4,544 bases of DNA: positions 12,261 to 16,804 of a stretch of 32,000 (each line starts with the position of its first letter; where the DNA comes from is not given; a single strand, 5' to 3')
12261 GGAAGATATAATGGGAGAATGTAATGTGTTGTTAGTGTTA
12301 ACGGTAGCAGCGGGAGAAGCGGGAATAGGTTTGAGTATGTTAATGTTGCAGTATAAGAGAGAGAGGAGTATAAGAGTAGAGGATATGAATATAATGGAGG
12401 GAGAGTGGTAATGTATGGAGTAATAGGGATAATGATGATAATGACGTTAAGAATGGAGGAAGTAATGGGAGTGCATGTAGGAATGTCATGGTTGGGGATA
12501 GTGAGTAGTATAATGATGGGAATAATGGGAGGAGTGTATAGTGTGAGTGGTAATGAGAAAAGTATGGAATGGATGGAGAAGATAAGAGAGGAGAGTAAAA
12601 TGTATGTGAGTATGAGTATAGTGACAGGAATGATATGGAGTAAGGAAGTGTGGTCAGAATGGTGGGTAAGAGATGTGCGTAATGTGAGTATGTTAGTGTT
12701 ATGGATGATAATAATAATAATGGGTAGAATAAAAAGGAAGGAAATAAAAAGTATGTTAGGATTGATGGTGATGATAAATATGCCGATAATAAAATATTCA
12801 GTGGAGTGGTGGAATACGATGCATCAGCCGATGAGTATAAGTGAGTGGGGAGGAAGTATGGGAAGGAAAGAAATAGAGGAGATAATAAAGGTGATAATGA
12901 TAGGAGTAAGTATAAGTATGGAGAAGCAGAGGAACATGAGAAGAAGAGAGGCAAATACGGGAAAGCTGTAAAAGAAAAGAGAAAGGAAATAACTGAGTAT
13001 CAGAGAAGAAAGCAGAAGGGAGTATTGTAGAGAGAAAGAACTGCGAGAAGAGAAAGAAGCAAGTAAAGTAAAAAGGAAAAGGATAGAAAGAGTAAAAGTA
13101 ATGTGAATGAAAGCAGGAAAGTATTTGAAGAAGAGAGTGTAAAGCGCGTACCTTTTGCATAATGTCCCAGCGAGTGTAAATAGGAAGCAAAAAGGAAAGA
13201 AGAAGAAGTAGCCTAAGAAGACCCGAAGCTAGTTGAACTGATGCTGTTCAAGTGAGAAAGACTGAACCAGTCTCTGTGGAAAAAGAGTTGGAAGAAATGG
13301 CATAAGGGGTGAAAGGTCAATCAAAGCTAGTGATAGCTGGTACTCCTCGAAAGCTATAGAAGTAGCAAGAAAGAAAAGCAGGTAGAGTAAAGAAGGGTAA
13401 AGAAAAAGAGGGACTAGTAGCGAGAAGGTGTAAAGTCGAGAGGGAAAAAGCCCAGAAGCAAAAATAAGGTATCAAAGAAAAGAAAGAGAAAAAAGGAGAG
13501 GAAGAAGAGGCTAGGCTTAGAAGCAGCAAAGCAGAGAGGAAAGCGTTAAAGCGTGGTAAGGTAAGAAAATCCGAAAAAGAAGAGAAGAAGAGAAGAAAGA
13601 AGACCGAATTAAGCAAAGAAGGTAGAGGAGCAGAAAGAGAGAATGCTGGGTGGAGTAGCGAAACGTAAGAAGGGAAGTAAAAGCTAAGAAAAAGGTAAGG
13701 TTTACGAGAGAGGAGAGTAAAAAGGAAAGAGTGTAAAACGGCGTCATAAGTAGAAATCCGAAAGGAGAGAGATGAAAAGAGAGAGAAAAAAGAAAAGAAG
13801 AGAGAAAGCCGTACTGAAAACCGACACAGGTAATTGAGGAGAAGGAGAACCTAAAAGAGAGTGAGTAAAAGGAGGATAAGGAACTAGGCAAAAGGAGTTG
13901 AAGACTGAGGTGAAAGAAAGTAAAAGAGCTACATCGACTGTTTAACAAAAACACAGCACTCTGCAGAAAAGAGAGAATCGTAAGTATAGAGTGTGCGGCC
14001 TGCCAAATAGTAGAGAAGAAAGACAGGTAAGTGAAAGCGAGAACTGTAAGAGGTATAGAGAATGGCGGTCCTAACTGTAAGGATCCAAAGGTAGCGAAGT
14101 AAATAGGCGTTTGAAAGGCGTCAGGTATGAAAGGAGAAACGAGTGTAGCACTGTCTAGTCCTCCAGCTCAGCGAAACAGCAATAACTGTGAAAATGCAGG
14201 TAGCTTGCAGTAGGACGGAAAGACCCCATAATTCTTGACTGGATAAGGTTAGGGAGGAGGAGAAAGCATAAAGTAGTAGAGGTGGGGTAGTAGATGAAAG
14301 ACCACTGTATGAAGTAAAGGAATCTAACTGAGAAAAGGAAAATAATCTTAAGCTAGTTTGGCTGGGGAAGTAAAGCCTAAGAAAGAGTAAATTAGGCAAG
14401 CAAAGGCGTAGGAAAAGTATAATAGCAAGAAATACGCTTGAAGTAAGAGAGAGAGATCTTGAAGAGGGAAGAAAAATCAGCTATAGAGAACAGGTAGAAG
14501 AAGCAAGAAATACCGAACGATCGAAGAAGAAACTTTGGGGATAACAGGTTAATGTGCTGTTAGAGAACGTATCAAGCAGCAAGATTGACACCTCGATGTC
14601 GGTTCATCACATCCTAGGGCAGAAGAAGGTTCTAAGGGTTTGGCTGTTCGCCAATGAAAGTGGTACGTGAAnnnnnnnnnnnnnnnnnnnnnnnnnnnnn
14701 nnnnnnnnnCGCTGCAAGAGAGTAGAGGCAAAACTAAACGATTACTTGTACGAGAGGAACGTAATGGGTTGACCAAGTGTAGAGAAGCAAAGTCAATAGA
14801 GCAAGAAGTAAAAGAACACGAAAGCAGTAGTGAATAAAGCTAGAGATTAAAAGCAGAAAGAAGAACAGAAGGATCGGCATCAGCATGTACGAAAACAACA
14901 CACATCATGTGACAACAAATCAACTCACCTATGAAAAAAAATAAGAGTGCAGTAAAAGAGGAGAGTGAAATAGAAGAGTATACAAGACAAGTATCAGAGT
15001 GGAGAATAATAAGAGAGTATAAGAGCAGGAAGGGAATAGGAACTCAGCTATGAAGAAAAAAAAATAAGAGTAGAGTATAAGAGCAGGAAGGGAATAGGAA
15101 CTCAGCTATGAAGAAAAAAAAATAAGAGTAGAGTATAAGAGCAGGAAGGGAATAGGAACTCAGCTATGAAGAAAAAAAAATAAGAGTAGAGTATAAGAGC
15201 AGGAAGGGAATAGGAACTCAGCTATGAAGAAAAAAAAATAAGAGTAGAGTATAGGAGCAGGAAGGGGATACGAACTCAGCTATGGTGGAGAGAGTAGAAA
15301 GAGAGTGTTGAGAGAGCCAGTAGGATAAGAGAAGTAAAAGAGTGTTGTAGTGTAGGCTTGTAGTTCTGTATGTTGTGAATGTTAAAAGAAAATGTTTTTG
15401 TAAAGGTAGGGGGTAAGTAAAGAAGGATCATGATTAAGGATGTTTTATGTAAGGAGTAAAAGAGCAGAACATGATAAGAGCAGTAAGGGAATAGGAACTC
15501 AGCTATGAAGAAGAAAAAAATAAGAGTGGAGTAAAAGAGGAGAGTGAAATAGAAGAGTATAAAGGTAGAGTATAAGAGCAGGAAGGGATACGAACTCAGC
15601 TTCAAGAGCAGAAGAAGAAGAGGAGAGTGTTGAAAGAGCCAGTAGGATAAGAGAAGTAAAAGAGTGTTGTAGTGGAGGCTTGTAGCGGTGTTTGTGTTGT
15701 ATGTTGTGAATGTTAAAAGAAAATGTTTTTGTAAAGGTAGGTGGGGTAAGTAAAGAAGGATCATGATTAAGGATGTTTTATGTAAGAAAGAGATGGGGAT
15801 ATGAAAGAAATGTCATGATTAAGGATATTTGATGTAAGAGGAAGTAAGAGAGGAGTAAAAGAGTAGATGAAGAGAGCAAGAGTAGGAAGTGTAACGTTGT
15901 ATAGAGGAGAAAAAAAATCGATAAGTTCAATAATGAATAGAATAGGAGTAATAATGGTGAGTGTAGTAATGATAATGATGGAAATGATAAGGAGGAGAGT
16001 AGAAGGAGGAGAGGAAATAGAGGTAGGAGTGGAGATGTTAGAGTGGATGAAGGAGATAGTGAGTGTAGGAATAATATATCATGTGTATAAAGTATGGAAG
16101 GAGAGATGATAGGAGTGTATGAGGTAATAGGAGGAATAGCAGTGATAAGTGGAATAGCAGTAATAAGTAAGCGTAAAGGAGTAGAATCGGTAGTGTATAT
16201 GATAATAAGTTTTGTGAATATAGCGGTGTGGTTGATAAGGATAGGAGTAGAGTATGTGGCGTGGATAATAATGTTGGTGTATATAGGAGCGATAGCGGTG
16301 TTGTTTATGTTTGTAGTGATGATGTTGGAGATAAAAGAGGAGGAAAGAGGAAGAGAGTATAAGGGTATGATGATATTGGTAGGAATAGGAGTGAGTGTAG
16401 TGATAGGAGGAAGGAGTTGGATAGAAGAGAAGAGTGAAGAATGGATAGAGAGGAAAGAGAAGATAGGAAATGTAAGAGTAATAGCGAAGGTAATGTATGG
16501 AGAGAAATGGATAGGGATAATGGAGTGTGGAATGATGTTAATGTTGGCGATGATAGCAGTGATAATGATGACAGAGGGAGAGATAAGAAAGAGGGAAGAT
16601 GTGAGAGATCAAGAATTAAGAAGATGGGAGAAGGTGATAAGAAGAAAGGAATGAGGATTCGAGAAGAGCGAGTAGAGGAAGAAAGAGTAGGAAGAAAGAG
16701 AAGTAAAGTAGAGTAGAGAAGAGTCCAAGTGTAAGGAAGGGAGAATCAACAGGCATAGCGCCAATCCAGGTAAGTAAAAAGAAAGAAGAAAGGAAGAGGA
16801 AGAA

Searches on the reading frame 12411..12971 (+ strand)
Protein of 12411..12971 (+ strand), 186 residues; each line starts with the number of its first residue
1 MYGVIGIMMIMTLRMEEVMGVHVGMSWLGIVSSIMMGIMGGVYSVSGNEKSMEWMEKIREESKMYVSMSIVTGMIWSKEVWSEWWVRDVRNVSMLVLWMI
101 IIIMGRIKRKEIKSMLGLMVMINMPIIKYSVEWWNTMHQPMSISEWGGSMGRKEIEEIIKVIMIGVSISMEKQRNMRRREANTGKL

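Call 13: search_protein_families(library=pfam, max_evalue=0.1, proteins=[window:12411-12971:+])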
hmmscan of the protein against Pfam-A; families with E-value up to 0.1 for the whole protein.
window:12411-12971:+ (186 aa): 2 families
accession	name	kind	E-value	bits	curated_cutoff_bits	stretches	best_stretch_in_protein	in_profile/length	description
PF01578.25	Cytochrom_C_asm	-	8e-13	48.9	29.9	1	17-138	70-212/212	Cytochrome C assembly protein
PF01554.23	MatE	-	0.014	15.5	24.9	1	1-76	11-86/161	MatE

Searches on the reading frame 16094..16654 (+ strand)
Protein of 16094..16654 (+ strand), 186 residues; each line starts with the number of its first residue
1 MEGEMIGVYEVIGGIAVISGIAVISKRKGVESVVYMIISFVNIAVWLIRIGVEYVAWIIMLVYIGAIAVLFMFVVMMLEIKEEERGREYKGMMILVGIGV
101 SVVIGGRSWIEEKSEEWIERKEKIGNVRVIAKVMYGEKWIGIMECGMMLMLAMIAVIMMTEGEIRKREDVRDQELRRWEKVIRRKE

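Call 13: search_protein_families(library=pfam, max_evalue=0.1, proteins=[window:16094-16654:+])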
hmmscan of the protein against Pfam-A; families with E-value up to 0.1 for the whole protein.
window:16094-16654:+ (186 aa): 2 families
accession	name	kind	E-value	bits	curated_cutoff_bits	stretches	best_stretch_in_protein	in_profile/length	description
PF00499.25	Oxidored_q3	-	4.7e-26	91.7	33.2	1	19-158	1-145/146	NADH-ubiquinone/plastoquinone oxidoreductase chain 6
PF19529.4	DUF6057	-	0.00036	20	29.8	1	36-160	134-258/569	Family of unknown function (DUF6057)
